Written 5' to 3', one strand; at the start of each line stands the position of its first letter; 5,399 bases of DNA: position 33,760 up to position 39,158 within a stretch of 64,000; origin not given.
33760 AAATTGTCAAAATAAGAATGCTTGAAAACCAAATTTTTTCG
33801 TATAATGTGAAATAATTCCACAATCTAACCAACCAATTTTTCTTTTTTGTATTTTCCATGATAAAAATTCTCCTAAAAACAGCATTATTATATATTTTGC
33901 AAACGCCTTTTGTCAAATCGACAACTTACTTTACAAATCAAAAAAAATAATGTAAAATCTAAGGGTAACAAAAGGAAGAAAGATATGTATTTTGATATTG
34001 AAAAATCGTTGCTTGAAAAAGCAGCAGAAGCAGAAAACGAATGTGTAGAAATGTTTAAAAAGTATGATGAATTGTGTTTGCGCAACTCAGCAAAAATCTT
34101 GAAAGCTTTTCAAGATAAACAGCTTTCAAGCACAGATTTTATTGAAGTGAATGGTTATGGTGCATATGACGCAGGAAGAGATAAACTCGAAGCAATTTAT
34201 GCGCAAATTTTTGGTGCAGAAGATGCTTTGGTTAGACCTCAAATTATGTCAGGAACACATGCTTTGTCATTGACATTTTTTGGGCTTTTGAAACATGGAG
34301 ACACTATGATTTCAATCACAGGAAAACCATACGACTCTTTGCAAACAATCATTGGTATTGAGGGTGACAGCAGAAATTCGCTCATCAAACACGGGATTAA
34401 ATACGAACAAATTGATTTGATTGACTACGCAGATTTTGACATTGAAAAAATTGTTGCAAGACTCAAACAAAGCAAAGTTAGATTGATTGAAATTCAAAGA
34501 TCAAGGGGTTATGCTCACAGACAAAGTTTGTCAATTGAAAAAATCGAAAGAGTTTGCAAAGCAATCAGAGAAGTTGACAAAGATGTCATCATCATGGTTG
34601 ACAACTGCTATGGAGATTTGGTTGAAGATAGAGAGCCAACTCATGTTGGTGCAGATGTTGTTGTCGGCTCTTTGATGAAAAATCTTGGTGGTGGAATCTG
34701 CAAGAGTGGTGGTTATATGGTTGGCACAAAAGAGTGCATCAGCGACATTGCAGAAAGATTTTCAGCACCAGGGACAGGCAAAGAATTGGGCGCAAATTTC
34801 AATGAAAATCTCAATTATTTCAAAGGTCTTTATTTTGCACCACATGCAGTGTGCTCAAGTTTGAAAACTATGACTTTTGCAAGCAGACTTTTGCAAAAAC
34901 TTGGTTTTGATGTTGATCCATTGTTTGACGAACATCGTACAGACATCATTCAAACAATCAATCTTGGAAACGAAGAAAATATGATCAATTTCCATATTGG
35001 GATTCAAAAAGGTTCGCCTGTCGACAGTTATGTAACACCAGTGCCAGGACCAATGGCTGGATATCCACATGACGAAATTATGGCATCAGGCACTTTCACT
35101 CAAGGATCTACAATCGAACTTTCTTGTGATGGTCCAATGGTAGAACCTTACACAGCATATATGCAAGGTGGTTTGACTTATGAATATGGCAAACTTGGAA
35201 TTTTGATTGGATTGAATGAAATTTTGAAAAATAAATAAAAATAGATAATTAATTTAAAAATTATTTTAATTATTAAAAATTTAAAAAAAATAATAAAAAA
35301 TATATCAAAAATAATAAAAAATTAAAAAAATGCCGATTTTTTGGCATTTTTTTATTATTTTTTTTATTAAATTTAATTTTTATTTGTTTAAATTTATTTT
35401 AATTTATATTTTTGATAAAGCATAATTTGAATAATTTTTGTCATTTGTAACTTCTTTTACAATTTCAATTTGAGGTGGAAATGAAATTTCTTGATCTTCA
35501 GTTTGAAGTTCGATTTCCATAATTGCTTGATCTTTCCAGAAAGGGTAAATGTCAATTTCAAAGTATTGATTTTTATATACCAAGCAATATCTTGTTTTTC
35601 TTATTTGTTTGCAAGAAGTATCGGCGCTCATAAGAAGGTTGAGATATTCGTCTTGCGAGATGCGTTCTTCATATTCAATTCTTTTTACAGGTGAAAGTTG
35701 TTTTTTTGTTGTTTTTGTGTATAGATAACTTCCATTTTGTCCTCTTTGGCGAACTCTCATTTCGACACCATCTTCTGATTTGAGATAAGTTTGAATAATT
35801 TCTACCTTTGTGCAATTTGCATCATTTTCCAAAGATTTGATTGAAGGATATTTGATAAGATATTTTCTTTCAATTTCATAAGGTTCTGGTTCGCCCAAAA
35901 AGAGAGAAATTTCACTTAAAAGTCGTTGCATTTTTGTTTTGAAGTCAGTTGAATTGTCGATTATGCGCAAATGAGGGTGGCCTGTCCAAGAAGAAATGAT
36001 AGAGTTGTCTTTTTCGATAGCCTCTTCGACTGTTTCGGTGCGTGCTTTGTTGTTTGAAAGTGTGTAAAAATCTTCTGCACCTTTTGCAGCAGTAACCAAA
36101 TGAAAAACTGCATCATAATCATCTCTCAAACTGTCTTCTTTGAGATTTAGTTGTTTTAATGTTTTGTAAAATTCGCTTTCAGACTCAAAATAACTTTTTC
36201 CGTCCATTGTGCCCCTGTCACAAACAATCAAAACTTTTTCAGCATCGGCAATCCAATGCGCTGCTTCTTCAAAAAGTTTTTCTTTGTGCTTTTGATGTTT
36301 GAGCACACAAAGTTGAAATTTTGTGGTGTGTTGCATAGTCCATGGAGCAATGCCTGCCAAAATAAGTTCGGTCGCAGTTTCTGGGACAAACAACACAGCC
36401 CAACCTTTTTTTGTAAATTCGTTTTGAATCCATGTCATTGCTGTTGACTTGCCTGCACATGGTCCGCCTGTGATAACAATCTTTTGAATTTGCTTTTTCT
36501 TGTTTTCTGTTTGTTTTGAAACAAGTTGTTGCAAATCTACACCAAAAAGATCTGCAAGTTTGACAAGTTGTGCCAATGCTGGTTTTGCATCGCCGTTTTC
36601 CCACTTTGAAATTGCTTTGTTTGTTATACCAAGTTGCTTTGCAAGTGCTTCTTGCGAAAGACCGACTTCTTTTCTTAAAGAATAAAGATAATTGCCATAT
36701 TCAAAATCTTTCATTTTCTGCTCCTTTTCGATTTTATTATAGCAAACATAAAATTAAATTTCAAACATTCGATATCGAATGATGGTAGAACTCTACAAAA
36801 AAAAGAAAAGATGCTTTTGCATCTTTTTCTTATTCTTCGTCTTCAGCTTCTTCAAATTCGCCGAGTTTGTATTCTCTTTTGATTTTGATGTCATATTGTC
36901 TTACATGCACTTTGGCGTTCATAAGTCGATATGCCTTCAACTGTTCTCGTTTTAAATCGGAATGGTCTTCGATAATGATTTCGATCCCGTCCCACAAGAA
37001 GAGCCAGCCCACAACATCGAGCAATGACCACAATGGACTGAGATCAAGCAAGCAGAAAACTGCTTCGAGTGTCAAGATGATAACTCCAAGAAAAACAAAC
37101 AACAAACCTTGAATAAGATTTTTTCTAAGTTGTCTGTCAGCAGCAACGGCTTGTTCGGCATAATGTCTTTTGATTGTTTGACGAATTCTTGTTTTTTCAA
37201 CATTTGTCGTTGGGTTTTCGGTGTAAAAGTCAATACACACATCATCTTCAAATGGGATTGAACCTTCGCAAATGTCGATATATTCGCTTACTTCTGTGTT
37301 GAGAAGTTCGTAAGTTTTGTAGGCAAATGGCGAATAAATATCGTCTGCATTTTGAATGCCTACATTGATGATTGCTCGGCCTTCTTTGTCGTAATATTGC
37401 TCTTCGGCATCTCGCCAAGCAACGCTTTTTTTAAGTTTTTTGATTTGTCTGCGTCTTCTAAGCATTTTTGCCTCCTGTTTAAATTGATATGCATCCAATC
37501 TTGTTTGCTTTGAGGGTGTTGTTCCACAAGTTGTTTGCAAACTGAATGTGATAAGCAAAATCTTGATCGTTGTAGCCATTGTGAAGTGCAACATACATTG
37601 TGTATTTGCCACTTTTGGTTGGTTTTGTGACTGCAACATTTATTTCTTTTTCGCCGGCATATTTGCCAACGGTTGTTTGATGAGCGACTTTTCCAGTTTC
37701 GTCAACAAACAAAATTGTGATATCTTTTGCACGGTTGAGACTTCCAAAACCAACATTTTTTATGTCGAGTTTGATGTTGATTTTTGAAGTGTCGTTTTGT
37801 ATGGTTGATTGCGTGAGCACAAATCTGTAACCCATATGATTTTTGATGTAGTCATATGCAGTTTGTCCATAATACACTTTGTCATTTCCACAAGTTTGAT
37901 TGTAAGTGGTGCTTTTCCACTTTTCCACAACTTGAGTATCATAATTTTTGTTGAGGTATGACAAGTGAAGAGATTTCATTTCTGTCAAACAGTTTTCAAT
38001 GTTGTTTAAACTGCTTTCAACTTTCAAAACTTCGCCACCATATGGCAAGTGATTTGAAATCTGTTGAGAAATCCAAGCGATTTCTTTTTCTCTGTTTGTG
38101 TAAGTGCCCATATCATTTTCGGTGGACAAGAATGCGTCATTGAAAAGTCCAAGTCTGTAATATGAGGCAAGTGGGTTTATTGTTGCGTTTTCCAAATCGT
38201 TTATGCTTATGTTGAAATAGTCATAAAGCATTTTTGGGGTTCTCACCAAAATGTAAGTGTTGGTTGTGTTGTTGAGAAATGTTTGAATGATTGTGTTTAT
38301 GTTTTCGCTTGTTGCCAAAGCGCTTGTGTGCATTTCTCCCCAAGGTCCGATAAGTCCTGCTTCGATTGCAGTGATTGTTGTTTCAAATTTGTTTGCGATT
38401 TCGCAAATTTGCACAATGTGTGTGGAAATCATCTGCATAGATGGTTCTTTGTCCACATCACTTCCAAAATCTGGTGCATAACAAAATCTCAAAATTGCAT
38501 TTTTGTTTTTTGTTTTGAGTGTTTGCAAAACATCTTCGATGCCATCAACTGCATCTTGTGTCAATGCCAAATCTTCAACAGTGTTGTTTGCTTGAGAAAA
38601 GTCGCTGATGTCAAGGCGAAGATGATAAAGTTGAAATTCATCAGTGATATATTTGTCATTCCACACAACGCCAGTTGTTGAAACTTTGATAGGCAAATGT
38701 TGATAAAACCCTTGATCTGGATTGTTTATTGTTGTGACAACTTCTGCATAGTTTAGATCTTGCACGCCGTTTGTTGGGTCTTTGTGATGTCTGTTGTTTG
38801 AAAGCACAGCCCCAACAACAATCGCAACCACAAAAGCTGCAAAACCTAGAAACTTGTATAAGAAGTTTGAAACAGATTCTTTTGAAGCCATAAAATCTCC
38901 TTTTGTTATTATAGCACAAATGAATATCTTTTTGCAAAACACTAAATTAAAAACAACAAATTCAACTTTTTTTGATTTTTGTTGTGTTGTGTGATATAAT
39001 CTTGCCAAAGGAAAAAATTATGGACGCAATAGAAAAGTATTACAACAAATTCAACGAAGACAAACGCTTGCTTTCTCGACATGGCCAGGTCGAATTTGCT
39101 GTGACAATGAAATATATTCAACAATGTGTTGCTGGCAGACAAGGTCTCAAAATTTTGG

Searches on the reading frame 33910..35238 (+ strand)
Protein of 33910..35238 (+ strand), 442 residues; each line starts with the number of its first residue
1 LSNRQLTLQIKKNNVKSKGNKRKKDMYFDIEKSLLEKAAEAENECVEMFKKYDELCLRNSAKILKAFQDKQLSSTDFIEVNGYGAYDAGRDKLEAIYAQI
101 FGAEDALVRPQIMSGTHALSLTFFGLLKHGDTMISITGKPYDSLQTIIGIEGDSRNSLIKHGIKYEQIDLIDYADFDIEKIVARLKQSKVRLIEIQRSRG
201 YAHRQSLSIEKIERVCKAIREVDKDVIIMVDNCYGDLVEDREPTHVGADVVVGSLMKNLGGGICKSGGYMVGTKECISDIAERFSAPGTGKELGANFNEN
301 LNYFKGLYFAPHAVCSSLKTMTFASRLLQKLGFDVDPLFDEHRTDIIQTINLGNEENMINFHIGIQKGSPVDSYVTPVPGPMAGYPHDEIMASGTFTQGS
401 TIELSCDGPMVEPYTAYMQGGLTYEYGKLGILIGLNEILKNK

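Call 17: search_protein_families(library=pfam, proteins=[window:33910-35238:+], max_evalue=0.001)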
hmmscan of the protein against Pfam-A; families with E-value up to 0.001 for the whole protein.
window:33910-35238:+ (442 aa): 2 families
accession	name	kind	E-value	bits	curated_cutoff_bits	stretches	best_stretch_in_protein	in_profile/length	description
PF06838.17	Met_gamma_lyase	-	7.2e-157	522.5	24.2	1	37-438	4-404/405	Methionine gamma-lyase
PF01053.26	Cys_Met_Meta_PP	-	3.2e-08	33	27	1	90-275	54-216/381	Cys/Met metabolism PLP-dependent enzyme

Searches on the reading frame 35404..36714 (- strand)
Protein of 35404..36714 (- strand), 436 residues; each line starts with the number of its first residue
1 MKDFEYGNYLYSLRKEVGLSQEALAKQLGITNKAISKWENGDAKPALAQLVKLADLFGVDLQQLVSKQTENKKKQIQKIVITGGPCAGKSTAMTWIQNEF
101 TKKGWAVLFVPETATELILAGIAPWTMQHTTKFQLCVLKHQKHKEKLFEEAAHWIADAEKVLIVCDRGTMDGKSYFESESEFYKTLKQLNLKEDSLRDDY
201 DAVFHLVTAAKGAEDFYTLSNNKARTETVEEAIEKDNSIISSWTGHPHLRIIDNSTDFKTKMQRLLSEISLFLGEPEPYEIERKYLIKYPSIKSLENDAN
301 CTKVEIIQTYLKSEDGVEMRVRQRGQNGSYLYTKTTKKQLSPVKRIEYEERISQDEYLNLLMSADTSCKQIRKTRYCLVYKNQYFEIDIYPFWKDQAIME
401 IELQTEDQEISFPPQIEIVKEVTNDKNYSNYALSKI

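Call 21: search_protein_families(library=ncbifam, proteins=[window:35404-36714:-], max_evalue=1e-10)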
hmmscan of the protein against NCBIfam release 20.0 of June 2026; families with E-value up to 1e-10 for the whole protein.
window:35404-36714:- (436 aa): 2 families
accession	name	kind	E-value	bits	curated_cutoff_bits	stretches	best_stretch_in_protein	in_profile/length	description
NF041951.1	phage_RstR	subfamily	1.3e-14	54.4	80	1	8-77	5-74/108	RstR family transcriptional repressor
TIGR03070.1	couple_hipB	subfamily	3.3e-11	42.9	71.65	1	7-61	4-58/58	type II toxin-antitoxin system Y4mF family antitoxin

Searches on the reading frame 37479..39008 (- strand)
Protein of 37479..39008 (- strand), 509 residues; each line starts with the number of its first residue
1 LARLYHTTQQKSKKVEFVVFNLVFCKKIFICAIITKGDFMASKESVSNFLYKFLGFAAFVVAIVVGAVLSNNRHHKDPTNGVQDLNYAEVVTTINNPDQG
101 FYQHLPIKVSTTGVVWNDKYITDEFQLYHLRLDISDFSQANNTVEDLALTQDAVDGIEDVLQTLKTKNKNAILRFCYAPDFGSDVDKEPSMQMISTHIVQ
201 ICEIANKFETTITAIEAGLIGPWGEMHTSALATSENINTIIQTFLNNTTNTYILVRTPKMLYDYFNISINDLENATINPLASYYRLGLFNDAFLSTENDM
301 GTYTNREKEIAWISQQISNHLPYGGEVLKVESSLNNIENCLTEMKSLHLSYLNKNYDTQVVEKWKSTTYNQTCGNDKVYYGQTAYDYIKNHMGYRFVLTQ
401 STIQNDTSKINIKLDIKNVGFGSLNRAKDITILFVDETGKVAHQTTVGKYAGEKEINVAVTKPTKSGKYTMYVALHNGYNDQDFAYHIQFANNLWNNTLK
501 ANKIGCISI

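Call 21: search_protein_families(library=ncbifam, proteins=[window:37479-39008:-], max_evalue=1e-10)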
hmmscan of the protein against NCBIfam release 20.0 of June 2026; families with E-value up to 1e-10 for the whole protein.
window:37479-39008:- (509 aa): 0 families

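Call 46: search_protein_families(library=pfam, proteins=[window:37479-39008:-], max_evalue=0.001)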
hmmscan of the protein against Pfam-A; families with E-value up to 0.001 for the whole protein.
window:37479-39008:- (509 aa): 2 families
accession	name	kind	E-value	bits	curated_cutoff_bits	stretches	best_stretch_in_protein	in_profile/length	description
PF16116.10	DUF4832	-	7.1e-48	163.7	29.2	1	285-492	1-216/216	Domain of unknown function (DUF4832)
PF16173.10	DUF4874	-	1.3e-32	113.1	30.1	1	96-260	1-159/159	Domain of unknown function (DUF4874)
